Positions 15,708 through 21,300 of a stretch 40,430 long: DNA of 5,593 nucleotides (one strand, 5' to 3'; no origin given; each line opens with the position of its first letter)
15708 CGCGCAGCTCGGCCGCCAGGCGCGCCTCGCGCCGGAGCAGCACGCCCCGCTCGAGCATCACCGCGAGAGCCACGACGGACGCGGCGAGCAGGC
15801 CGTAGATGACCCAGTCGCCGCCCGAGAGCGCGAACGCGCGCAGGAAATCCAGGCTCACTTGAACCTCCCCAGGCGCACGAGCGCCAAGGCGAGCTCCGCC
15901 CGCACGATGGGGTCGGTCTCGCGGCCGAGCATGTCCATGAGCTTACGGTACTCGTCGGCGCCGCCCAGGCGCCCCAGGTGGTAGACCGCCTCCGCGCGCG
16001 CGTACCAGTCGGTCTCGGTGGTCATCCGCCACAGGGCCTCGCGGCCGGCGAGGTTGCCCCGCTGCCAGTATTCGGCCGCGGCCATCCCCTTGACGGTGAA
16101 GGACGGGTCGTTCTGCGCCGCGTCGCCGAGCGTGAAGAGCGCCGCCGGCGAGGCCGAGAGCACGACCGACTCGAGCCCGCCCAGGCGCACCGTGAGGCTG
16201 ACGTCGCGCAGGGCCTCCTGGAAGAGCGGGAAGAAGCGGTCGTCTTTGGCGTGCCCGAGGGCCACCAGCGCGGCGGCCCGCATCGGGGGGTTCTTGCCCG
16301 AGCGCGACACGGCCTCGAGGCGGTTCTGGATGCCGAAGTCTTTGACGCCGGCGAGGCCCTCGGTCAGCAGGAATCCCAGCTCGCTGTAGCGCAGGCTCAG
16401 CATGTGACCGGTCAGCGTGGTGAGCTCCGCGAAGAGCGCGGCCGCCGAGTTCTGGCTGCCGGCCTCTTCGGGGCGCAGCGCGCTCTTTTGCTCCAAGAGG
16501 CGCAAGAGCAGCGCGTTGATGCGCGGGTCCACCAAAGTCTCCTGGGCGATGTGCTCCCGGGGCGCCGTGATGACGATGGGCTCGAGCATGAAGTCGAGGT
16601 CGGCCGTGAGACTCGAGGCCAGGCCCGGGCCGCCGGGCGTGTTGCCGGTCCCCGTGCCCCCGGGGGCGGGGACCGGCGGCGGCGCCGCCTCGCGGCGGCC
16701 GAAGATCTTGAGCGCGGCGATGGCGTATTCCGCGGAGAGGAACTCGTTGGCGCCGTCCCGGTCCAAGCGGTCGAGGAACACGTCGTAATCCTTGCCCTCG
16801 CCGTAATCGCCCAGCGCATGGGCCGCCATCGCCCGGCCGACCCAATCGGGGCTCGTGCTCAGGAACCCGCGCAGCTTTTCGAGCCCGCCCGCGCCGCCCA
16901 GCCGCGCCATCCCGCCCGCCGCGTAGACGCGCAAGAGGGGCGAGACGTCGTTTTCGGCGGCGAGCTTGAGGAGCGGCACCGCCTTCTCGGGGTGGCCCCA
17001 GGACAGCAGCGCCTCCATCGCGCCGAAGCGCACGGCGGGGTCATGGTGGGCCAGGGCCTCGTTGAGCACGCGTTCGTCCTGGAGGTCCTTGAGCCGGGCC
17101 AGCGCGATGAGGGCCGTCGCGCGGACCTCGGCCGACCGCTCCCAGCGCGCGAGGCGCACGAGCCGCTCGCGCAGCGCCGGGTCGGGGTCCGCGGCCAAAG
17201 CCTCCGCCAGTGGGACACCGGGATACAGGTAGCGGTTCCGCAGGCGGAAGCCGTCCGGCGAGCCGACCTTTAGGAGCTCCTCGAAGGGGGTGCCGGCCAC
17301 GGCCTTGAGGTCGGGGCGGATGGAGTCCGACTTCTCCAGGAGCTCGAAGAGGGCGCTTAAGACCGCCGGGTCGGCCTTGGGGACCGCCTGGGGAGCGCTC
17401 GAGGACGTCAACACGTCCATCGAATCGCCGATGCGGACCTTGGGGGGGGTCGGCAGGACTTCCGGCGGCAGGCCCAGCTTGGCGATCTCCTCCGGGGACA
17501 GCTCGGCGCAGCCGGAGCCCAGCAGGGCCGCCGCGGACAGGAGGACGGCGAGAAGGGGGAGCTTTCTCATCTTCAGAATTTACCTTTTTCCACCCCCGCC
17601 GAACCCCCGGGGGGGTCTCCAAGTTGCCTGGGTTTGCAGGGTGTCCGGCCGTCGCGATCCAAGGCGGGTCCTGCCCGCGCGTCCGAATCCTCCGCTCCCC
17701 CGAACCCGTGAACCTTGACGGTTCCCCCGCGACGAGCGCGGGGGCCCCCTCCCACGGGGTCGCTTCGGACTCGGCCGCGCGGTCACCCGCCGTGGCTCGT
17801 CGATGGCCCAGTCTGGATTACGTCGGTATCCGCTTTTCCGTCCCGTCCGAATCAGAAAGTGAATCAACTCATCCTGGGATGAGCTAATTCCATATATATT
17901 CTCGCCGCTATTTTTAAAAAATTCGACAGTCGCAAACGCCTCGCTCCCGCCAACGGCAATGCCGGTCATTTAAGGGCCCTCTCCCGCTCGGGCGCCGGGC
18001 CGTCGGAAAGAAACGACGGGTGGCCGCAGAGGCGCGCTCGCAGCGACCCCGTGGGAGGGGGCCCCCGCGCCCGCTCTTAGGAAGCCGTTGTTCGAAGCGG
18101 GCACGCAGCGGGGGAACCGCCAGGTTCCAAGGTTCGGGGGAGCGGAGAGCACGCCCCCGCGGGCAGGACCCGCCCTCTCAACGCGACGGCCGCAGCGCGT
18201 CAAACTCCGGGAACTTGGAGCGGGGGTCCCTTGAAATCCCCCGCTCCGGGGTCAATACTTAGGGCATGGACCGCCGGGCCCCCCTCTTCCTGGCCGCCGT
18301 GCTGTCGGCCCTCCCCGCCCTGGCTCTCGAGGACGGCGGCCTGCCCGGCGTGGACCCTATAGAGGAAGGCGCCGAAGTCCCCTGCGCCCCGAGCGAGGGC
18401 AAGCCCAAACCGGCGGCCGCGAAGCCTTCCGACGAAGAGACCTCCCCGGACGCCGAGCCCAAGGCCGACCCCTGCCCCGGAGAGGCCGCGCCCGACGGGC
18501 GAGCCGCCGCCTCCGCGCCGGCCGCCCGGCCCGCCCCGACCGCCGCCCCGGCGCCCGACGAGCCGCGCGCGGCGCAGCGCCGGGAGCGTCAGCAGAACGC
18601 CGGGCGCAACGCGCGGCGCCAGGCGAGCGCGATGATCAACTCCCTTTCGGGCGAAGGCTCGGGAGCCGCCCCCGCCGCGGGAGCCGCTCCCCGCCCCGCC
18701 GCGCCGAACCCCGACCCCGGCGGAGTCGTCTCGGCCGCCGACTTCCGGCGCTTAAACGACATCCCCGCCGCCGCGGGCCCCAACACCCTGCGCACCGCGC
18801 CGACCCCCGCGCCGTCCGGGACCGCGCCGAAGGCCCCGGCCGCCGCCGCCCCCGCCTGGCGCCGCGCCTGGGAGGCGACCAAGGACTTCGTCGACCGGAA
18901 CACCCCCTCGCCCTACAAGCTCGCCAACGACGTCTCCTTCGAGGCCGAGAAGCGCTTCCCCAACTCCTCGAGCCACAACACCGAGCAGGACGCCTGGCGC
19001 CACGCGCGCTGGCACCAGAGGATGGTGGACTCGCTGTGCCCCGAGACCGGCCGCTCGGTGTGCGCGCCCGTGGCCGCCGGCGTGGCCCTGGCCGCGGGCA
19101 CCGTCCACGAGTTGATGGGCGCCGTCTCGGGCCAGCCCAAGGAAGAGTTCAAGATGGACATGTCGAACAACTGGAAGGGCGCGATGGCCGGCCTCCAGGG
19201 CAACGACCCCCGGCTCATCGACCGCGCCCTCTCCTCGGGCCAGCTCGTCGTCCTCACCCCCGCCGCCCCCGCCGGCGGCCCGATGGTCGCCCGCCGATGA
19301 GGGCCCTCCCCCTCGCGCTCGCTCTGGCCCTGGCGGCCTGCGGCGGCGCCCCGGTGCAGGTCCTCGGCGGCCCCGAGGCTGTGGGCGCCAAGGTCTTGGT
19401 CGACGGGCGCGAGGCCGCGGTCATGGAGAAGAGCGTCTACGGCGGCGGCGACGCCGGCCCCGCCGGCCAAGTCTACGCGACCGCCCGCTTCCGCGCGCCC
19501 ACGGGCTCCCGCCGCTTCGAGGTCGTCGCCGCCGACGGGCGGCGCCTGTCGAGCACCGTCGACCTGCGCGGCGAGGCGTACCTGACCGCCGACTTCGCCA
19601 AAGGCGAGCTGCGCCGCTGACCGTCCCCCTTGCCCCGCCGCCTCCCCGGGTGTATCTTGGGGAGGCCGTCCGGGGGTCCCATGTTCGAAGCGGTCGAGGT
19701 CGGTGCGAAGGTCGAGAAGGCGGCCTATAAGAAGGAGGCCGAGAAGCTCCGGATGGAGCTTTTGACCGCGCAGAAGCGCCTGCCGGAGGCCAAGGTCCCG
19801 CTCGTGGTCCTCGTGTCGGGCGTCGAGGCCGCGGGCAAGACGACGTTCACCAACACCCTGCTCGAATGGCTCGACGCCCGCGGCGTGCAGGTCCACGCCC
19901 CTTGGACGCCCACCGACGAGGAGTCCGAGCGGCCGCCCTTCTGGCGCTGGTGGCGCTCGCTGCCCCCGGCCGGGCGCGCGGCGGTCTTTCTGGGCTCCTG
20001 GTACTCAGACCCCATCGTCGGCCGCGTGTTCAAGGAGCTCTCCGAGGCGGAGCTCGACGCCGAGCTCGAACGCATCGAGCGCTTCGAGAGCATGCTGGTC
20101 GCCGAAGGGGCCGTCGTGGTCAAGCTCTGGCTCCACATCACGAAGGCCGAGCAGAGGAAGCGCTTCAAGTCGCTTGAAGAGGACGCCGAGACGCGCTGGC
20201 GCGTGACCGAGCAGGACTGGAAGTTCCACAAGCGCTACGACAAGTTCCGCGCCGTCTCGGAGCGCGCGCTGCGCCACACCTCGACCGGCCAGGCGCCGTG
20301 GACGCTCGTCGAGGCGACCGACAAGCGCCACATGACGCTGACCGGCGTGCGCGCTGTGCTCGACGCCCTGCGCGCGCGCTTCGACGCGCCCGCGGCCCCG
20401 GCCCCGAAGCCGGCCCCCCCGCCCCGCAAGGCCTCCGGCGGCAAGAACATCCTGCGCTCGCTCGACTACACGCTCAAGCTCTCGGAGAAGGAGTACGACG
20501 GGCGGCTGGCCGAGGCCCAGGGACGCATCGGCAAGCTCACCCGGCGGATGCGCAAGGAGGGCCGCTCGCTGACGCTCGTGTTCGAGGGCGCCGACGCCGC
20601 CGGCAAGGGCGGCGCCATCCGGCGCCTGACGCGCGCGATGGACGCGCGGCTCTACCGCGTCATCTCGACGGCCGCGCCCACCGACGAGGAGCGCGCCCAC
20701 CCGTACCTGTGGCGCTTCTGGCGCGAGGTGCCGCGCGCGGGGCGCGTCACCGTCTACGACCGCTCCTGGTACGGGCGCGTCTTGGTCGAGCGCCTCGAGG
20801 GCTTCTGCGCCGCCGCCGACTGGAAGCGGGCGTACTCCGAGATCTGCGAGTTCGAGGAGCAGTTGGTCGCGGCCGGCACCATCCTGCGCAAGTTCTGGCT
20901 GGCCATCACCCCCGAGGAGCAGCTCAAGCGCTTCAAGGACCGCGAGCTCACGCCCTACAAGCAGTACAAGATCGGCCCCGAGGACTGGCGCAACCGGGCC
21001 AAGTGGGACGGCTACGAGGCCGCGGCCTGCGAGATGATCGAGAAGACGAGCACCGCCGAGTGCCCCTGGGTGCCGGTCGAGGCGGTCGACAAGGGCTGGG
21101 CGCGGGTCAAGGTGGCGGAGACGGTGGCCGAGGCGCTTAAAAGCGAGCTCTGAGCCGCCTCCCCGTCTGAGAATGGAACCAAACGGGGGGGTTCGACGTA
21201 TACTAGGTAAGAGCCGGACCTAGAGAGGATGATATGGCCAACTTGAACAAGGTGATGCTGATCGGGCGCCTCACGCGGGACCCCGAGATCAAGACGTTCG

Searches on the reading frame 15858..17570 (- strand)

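Call 59: search_protein_families(library=pfam, proteins=[window:15858-17570:-], max_evalue=0.00001)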
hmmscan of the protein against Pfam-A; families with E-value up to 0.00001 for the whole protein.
window:15858-17570:- (571 aa): 2 families
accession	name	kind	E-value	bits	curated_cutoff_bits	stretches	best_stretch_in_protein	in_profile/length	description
PF13646.12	HEAT_2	-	1.9e-31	108.6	27.7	3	481-564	4-87/88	HEAT repeats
PF02985.28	HEAT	-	3.5e-09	36.5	23.5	0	237-257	9-28/31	HEAT repeat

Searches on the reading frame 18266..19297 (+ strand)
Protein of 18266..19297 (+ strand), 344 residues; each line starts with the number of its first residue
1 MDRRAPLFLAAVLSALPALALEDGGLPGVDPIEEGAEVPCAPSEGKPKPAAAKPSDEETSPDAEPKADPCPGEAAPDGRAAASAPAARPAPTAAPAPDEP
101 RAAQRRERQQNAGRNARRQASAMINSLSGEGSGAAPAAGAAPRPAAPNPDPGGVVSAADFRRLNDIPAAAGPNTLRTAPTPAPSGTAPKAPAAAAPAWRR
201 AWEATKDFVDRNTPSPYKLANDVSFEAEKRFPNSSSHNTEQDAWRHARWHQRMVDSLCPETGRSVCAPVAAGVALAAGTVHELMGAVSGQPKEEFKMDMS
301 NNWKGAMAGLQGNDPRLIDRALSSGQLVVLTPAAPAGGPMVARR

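Call 60: search_protein_families(library=pfam, proteins=[window:18266-19297:+], max_evalue=0.00001)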
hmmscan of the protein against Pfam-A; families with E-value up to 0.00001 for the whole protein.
window:18266-19297:+ (344 aa): 1 family
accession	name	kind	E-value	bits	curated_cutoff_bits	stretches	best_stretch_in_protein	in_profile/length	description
PF22322.1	DUF6973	-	4e-10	39.8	27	1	218-311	16-102/124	Domain of unknown function (DUF6973)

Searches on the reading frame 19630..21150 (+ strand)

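Call 60: search_protein_families(library=pfam, proteins=[window:19630-21150:+], max_evalue=0.00001)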
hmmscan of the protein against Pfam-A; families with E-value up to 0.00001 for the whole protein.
window:19630-21150:+ (507 aa): 1 family
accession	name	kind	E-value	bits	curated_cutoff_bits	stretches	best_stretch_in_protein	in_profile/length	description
PF03976.20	PPK2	-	3.5e-137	455.8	22.3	2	284-505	2-223/229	Polyphosphate kinase 2 (PPK2)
